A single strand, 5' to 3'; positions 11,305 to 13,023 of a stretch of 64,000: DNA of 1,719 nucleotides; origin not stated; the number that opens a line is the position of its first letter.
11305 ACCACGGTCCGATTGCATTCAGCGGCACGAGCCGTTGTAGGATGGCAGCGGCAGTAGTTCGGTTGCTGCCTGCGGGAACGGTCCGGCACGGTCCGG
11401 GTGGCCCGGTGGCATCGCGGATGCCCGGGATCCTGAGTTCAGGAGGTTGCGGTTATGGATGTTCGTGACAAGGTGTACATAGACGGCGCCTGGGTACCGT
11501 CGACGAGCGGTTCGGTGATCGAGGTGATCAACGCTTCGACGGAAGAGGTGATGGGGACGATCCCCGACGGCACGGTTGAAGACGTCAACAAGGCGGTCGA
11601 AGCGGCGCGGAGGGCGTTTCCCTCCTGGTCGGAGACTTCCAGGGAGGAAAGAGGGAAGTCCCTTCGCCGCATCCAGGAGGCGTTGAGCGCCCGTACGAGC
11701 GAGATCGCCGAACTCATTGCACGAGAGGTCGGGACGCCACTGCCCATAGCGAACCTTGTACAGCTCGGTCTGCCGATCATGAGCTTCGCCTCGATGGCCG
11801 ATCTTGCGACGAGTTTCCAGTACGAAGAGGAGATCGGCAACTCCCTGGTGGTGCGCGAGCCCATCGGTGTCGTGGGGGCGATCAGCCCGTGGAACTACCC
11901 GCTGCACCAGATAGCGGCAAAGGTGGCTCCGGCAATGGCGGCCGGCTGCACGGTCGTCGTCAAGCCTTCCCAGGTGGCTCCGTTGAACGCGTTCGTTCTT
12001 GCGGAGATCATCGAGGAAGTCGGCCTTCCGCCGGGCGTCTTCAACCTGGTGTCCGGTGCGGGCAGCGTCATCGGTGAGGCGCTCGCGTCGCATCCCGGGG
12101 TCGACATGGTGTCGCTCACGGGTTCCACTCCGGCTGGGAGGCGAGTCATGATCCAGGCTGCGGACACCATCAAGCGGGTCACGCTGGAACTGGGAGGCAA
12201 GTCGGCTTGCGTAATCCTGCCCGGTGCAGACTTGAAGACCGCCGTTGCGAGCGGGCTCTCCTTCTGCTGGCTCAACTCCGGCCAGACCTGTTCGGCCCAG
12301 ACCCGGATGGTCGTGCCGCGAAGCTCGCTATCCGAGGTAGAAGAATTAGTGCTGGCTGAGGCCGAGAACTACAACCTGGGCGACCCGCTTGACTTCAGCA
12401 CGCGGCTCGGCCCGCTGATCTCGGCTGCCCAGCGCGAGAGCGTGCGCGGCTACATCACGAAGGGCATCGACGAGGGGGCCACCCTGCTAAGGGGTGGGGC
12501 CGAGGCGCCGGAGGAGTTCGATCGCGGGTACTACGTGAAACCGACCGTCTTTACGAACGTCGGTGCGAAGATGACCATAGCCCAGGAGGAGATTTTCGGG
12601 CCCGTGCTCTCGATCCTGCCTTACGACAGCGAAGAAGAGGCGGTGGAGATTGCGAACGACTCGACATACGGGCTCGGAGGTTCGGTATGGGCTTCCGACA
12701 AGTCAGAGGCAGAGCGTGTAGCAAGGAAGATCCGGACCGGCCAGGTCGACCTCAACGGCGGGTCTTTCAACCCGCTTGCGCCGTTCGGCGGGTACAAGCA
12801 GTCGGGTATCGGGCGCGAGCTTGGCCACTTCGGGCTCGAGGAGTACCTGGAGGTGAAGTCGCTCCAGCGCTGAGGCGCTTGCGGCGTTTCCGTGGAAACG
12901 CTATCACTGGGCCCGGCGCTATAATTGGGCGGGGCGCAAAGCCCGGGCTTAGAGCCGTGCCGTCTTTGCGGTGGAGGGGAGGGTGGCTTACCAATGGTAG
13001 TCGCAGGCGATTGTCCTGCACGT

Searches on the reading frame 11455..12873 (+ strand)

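Call 57: search_protein_families(library=pfam, proteins=[window:11455-12873:+])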
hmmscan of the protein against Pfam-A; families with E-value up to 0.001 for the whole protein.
window:11455-12873:+ (472 aa): 1 family
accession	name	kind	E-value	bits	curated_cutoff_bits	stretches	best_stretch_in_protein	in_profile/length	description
PF00171.27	Aldedh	-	3.8e-162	540.5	23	1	13-469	1-460/461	Aldehyde dehydrogenase family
